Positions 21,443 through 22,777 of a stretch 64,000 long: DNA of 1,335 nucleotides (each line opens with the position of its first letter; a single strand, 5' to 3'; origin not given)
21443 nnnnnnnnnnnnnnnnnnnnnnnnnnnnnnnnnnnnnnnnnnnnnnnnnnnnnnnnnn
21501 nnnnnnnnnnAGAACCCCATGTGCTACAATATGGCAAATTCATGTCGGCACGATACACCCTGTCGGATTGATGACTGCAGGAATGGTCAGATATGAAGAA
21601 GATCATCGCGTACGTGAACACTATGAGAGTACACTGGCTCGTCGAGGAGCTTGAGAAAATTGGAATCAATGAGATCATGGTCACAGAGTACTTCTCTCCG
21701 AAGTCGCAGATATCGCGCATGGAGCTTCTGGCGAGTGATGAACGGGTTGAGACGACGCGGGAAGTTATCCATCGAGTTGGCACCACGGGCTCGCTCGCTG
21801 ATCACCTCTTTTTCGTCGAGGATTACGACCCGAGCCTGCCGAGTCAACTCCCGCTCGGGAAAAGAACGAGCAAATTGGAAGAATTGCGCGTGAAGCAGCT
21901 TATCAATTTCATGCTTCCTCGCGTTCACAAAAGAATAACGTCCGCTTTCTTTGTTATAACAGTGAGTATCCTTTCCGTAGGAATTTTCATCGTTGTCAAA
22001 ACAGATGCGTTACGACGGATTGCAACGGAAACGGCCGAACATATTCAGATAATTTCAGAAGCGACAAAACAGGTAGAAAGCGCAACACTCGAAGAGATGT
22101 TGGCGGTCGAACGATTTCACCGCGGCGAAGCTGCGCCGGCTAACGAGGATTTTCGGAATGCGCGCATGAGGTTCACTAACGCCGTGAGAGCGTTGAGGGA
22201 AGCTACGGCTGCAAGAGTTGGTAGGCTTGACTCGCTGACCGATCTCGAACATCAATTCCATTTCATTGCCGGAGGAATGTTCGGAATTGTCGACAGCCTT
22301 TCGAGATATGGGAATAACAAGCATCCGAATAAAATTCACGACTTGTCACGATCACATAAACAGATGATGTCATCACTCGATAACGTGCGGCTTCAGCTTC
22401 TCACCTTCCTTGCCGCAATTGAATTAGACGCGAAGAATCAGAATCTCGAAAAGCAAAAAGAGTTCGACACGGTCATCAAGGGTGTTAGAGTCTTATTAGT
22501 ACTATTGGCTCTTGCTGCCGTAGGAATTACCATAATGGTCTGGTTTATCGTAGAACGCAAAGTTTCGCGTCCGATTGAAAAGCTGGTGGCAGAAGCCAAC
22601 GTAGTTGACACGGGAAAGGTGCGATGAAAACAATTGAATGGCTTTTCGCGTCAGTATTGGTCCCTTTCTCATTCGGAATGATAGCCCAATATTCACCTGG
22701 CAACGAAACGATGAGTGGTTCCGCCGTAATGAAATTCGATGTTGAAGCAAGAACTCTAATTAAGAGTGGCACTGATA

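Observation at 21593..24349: T-loop-less P-II-like domain fused to a membrane sensor that duplicates the sensor of the adjacent orphan histidine kinase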

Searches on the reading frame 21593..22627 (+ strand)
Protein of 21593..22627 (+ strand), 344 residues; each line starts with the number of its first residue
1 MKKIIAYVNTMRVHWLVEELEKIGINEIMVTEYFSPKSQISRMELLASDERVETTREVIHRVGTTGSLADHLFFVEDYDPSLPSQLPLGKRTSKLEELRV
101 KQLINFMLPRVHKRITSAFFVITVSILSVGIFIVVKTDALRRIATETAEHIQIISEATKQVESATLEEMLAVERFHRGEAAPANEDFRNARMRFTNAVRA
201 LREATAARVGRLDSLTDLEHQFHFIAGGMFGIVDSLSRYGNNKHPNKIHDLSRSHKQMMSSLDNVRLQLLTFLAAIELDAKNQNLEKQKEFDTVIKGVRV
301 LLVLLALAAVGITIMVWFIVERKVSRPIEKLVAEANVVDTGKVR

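Call 3: search_protein_families(library=pfam, proteins=[window:21593-22627:+], max_evalue=1)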
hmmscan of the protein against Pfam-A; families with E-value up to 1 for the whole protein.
window:21593-22627:+ (344 aa): 0 families

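Call 8: find_homologous_proteins(query=window:21593-22627:+, max_evalue=0.001)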
Query window:21593-22627:+ (344 aa): 49 proteins with E <= 0.001 among 8000 candidates.
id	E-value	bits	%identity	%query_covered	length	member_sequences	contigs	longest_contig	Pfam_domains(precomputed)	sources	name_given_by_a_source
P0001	2.4e-209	712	100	97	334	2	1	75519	-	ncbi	-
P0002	1.6e-155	535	82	88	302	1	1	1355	-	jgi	jgi:hypothetical protein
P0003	5.5e-128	445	61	100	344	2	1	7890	-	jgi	jgi:nitrogen regulatory protein PII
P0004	1.4e-125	437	60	100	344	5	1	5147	-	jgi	jgi:hypothetical protein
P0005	2.4e-120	420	57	100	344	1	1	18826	-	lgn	-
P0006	5.3e-120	418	57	100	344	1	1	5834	-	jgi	jgi:nitrogen regulatory protein PII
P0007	6.4e-118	412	56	100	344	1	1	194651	-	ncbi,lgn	-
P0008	1.8e-117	410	59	99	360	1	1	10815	-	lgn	-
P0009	4.6e-115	402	56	100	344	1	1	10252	-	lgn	-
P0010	4.5e-114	399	56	99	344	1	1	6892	-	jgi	jgi:nitrogen regulatory protein PII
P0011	1.7e-113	397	56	100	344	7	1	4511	-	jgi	-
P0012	1.8e-112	394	53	100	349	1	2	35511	-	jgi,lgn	jgi:nitrogen regulatory protein PII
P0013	1.9e-111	390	55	99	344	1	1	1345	-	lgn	-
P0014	1.6e-110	387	55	100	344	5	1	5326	-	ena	-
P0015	8.4e-110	385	55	100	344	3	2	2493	-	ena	-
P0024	4.7e-105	369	53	100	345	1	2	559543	-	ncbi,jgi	jgi:nitrogen regulatory protein PII/Ca2+/Na+ antiporter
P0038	3.0e-75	271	40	100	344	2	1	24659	-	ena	-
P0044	1.4e-63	233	37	99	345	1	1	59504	-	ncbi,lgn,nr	ncbi:MAG: hypothetical protein HY961_14550 [Ignavibacteriae bacterium]|nr:hypothetical protein [Igna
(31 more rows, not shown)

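Call 12: find_encoding_contigs(protein=P0024, flank=10000, max_places=2)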
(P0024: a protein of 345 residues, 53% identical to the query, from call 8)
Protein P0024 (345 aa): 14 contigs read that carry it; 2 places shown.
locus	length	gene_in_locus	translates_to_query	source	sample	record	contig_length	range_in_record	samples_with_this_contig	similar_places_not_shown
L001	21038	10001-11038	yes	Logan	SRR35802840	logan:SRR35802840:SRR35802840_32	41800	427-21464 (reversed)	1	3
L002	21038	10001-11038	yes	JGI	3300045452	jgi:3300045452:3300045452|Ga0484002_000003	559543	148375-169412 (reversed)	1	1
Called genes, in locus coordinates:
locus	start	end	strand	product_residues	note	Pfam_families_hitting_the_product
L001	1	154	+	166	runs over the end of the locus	-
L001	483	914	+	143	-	-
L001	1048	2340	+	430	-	PF02321:OEP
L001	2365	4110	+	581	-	PF19335:HMBD, PF25919:BSH_CusB, PF25973:BSH_CzcB, PF25869:3HB_CusB (faint), PF25954:Beta-barrel_RND_2, PF25975:CzcB_C, PF25989:YknX_C (weak), PF04945:YHS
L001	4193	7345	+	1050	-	PF00873:ACR_tran, PF03176:MMPL (weak)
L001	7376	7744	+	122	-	-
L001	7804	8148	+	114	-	PF00543:P-II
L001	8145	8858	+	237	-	-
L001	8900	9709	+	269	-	PF01145:Band_7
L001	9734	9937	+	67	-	PF04945:YHS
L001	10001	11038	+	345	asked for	-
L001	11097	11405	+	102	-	-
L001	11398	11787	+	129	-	-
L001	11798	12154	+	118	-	-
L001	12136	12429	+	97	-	-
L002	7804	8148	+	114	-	PF00543:P-II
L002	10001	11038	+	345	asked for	-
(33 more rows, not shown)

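Call 13: find_encoding_contigs(protein=P0044, flank=10000, max_places=2)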
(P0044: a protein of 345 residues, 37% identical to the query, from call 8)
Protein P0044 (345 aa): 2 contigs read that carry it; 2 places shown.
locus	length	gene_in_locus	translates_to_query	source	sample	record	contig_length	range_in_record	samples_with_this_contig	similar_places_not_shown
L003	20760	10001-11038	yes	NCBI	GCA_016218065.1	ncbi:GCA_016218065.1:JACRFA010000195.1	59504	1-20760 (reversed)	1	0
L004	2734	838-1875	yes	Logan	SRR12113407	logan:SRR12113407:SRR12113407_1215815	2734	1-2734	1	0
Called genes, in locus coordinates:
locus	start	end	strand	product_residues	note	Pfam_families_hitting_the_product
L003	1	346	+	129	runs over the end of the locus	-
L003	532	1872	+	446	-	PF02321:OEP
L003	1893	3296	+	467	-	PF19335:HMBD (weak), PF25919:BSH_CusB, PF25973:BSH_CzcB, PF25869:3HB_CusB (weak), PF25954:Beta-barrel_RND_2, PF25975:CzcB_C, PF25989:YknX_C (weak)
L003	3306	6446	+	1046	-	PF00873:ACR_tran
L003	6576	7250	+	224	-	PF19335:HMBD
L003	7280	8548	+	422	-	PF03372:Exo_endo_phos, PF18962:Por_Secre_tail (weak)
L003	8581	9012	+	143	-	-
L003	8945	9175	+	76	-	PF04945:YHS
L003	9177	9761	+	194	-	-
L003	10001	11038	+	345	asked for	-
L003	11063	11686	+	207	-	-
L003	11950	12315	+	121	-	-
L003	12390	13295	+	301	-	PF12773:DZR, PF03918:CcmH (faint)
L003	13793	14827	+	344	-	-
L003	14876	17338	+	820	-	PF01839:FG-GAP (faint), PF13517:FG-GAP_3 (faint), PF10708:DUF2510 (faint)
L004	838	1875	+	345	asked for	-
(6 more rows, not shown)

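Call 15: find_encoding_contigs(protein=P0007, flank=10000, max_places=2)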
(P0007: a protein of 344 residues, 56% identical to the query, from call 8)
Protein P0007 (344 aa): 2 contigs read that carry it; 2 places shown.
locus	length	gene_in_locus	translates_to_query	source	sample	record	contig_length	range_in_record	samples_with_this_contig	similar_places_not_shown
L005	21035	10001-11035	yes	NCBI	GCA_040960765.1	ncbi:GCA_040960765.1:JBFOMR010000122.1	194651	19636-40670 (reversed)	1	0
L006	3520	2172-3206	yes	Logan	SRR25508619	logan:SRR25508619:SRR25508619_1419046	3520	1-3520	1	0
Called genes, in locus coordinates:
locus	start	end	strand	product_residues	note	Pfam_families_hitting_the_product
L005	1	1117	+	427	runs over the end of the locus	PF02321:OEP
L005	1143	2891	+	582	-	PF19335:HMBD, PF25919:BSH_CusB, PF25973:BSH_CzcB (weak), PF25869:3HB_CusB (weak), PF25954:Beta-barrel_RND_2, PF25975:CzcB_C (weak), PF25989:YknX_C (weak), PF04945:YHS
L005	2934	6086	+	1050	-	PF00873:ACR_tran, PF03176:MMPL (faint)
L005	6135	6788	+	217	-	-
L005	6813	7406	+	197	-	PF09990:DUF2231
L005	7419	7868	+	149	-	-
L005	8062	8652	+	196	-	-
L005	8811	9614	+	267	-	PF01145:Band_7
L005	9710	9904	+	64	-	PF04945:YHS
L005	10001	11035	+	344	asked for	-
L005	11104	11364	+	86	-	-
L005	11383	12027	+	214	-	-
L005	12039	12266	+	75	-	PF04945:YHS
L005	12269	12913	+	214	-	-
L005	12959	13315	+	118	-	-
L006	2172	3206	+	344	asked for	-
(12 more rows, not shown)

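Call 19: predict_structure(alignment_id=A1)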
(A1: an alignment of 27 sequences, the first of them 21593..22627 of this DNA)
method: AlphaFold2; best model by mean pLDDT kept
length: 344 residues; sequences in the alignment: 27
mean_pLDDT: 76.9   pTM: 0.48
mean pLDDT of the five models: 76.9, 75.5, 75.1, 74.1, 73.7
residues with pLDDT >= 90: 16; 70-90: 245; 50-70: 60; < 50: 23
segments of 3 or more residues with pLDDT < 50: 34-36, 83-97, 341-344
pLDDT, mean of each block of 10 residues (from residue 1): 83 85 82 57 84 89 70 73 41 48 66 78 83 86 87 90 89 80 88 89 71 78 79 65 64 78 87 87 87 86 84 82 73 60 42
secondary structure, 60 per line:
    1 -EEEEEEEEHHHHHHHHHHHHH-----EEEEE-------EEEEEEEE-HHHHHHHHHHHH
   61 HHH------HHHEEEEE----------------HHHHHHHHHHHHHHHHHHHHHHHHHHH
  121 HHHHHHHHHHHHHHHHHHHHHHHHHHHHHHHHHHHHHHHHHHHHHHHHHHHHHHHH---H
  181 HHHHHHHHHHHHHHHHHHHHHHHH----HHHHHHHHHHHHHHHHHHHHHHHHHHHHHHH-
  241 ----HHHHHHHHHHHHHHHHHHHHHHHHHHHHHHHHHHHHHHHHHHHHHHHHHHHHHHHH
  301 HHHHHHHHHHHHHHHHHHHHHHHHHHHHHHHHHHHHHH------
elements in order: E2-9 H10-22 E28-32 E40-47 H49-63 E73-77 H94-176 H180-204 H209-239 H245-338

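Call 25: fold_search(model_id=the predicted structure, library=pdb)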
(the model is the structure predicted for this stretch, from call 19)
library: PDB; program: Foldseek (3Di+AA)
matches with E <= 10: 1317; with E <= 0.001: 11
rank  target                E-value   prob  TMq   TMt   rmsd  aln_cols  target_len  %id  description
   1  2eg1                  3.5e-04  1.00  0.21  0.69   3.4        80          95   29  The crystal structure of PII protein (released 2008-03-04)
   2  6yc7_F                3.9e-04  1.00  0.21  0.70   3.3        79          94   24  Structure of adenylylated C. glutamicum GlnK (released 2021-03-24)
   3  4c3k_B                3.9e-04  1.00  0.21  0.73   3.2        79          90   28  Structure of mixed PII-ADP complexes from S. elongatus (released 2014-02-12)
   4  1hwu_F                4.1e-04  1.00  0.20  0.70   2.9        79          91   25  STRUCTURE OF PII PROTEIN FROM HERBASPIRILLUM SEROPEDICAE (released 2003-06-17)
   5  4c3k_E                6.1e-04  1.00  0.21  0.69   3.7        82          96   28  Structure of mixed PII-ADP complexes from S. elongatus (released 2014-02-12)
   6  1hwu_C                6.5e-04  1.00  0.20  0.70   3.1        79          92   24  STRUCTURE OF PII PROTEIN FROM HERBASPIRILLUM SEROPEDICAE (released 2003-06-17)
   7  6yc6_B                6.5e-04  1.00  0.19  0.58   6.9        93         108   20  Structure of C. glutamicum GlnK (released 2021-03-24)
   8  4c3m_A                7.7e-04  1.00  0.21  0.73   3.2        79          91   28  Structure of wildtype PII from S. elongatus at medium resolution (released 2014-02-12)
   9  4co5                  7.7e-04  1.00  0.19  0.60   6.8        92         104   23  Structure of PII signaling protein GlnZ from Azospirillum brasilense in complex with tartrate (released 2014-05-28)
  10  6yc7_D                8.1e-04  1.00  0.19  0.62   5.2        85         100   21  Structure of adenylylated C. glutamicum GlnK (released 2021-03-24)
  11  4cnz_A                9.6e-04  1.00  0.20  0.63   4.3        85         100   25  Structure of PII signaling protein GlnZ from Azospirillum brasilense in complex with adenosine diphosphate (released 2014-05-28)
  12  4co4_B                1.0e-03  1.00  0.21  0.71   3.2        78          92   27  Structure of PII signaling protein GlnZ from Azospirillum brasilense in complex with adenosine triphosphate (released 2014-05-28)
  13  6yc7_C                1.0e-03  1.00  0.21  0.69   3.3        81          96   25  Structure of adenylylated C. glutamicum GlnK (released 2021-03-24)
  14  4cny                  1.1e-03  1.00  0.20  0.64   3.5        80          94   25  Structure of PII signaling protein GlnZ from Azospirillum brasilense (released 2014-05-28)
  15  4c3m_B                1.1e-03  1.00  0.21  0.74   3.2        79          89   28  Structure of wildtype PII from S. elongatus at medium resolution (released 2014-02-12)
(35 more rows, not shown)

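Call 26: find_encoding_contigs(protein=P0005, flank=8000, max_places=1)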
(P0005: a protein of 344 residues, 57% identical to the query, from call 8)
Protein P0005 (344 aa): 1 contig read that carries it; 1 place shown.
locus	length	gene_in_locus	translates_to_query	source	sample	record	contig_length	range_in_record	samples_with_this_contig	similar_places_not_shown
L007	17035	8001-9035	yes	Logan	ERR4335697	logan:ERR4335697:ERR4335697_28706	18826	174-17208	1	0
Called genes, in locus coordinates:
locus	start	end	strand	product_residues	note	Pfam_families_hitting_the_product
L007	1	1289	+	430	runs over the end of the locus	PF02321:OEP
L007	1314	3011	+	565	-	PF19335:HMBD, PF25919:BSH_CusB, PF25973:BSH_CzcB, PF25869:3HB_CusB (faint), PF25954:Beta-barrel_RND_2, PF25975:CzcB_C, PF25989:YknX_C (weak), PF04945:YHS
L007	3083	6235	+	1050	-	PF00873:ACR_tran, PF03176:MMPL (faint)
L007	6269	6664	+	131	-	-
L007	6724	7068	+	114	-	PF00543:P-II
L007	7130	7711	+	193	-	-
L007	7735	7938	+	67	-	PF04945:YHS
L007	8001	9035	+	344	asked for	-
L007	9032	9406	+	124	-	-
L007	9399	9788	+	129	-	-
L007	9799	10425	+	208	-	-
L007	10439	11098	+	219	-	-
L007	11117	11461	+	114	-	-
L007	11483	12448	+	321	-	PF12773:DZR, PF13240:Zn_Ribbon_1 (weak), PF24463:DUF7577 (weak), PF03918:CcmH (weak)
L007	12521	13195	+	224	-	PF12773:DZR (faint), PF13240:Zn_Ribbon_1 (weak), PF13248:Zn_ribbon_3 (faint), PF10080:FtrD-like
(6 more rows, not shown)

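Call 27: find_encoding_contigs(protein=P0003, flank=8000, max_places=1)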
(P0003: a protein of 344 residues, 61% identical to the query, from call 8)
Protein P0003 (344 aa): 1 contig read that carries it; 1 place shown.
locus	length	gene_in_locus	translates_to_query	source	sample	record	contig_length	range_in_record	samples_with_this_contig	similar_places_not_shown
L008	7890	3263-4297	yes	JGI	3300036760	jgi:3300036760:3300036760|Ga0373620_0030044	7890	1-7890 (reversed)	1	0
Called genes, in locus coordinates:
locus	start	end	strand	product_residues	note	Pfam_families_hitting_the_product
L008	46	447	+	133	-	-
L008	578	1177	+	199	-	-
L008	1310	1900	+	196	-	-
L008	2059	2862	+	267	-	PF01145:Band_7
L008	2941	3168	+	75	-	PF04945:YHS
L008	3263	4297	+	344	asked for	-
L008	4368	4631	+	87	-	-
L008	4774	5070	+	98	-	-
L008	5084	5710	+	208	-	-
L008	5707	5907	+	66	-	PF04945:YHS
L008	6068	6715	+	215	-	-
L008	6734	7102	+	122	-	-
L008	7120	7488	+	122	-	PF12773:DZR, PF13240:Zn_Ribbon_1 (weak), PF13248:Zn_ribbon_3 (faint), PF24463:DUF7577 (faint)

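Call 28: find_encoding_contigs(protein=P0038, flank=8000, max_places=1)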
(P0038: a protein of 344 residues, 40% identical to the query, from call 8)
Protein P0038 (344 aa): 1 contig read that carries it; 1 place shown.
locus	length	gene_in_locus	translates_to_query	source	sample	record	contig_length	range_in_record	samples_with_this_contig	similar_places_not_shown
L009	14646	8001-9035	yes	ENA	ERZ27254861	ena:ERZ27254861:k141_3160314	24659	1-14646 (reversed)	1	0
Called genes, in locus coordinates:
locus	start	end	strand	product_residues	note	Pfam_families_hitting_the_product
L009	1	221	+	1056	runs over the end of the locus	PF00873:ACR_tran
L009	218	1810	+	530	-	PF19335:HMBD, PF25919:BSH_CusB, PF25973:BSH_CzcB, PF25944:Beta-barrel_RND (weak), PF25954:Beta-barrel_RND_2, PF25967:RND-MFP_C (weak), PF25975:CzcB_C, PF13473:Cupredoxin_1, +3 more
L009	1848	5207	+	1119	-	PF00873:ACR_tran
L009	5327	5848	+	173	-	PF00430:ATP-synt_B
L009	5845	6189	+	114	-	PF00543:P-II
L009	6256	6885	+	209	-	-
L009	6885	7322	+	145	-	PF04945:YHS, PF24273:TRASH_HVO_1752_C (faint), PF04945:YHS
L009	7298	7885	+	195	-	-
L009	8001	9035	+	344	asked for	-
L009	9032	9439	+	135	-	-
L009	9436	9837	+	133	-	-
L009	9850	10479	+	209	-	-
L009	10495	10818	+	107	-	PF16538:FlgT_C (weak)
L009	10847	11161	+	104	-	PF04945:YHS, PF24273:TRASH_HVO_1752_C (faint), PF06467:zf-FCS (faint), PF04945:YHS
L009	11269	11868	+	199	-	-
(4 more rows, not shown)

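Call 43: find_related_loci(query=A1, collection=genome_contigs, flank=8000)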
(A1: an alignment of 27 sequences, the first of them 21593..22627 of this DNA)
Query A1 (344 aa) in genome_contigs; peptide patterns used: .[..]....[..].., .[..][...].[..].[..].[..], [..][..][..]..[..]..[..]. (x = any residue, [..] = any of these).
125 stretches matched a pattern; 42 encode a relative of the query (tblastn E <= 1e-3); 41 distinct loci.
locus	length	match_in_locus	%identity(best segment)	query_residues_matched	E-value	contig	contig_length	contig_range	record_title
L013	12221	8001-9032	56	1-344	1e-120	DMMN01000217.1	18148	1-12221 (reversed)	MAG TPA_asm: Bacteroidetes bacterium isolate UBA10030 contig_23249, whole genome shotgun sequence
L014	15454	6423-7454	56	1-344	2e-120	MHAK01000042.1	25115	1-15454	MAG: Ignavibacteria bacterium RIFCSPLOWO2_12_FULL_56_21 rifcsplowo2_12_scaffold_1908, whole genome shotgun sequence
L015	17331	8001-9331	53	1-343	2e-118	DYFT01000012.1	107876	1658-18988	MAG TPA_asm: Ignavibacterium album isolate BE2011_53_18 Afr_mines_BE2011_65_length_107876_cov_7_875442, whole genome sho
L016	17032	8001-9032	52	1-344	2e-116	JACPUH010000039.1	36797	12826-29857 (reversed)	MAG: Ignavibacteriales bacterium isolate NC_groundwater_753_Ag_S-0.1um_55_13 JBCH_GD18_4_SO1_S176_scaffold_346139, whole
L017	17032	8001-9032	55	1-344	6e-116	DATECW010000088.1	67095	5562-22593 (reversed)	MAG TPA_asm: Bacteroidota bacterium isolate SMAG_U8282 k141_1348110, whole genome shotgun sequence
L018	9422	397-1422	51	1-344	1e-110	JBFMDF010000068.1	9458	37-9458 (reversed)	MAG: Bacteroidota bacterium isolate MAG212 MAG212_68, whole genome shotgun sequence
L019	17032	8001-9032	50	1-344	2e-109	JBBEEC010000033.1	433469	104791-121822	MAG: Bacteroidota bacterium isolate LejiaF_53_86 Lejia_F_24_length_433469_cov_48, whole genome shotgun sequence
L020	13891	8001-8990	46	1-344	2e-89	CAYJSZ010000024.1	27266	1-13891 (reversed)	MAG TPA_asm: uncultured Ignavibacteriaceae bacterium isolate ERP125453_co1_265 genome assembly, contig: NODE_1515_length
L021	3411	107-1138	40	1-344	2e-83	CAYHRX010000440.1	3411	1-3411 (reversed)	MAG TPA_asm: uncultured Chitinophagales bacterium isolate ERP119705_co14_37 genome assembly, contig: NODE_63203_length_3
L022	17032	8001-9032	40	1-344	5e-81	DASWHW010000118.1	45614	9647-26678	MAG TPA_asm: Bacteroidota bacterium isolate SMAG_U2852 k141_3117585, whole genome shotgun sequence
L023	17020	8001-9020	37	1-339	2e-68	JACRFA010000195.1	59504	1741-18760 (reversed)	MAG: Ignavibacteriae bacterium isolate NC_groundwater_1713_Pr3_B-0.1um_53_10 SR-2_scaffold_141_2571090, whole genome sho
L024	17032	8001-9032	38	1-344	8e-66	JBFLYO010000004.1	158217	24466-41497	MAG: Bacteroidota bacterium isolate MAG087 MAG087_4, whole genome shotgun sequence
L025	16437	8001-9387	53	1-344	2e-115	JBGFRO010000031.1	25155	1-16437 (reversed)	MAG: Bacteroidota bacterium isolate BA1A45.2019.Bin.33 NODE_2199_length_25155_cov_11.927179, whole genome shotgun sequen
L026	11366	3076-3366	71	1-97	3e-41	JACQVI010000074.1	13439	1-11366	MAG: Ignavibacteriae bacterium isolate NC_groundwater_1459_Ag_S-0.65um_45_22 S_p65_S5_coassembly_k141_1715159, whole gen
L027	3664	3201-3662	45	1-154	5e-39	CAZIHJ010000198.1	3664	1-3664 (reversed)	MAG TPA_asm: uncultured Chitinophagales bacterium isolate SRP287453_co1_97 genome assembly, contig: NODE_51452_length_36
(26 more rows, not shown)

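Call 51: search_protein_families(library=ncbifam, proteins=[window:21593-22627:+], max_evalue=0.01)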
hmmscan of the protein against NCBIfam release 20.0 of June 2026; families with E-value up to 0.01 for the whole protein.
window:21593-22627:+ (344 aa): 1 family
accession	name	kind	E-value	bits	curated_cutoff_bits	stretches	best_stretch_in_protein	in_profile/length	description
NF008111.0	PRK10858.1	equivalog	0.00018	21.9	202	0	42-77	60-95/112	nitrogen regulatory protein P-II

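Call 67: find_encoding_contigs(protein=P0001, flank=300, max_places=2)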
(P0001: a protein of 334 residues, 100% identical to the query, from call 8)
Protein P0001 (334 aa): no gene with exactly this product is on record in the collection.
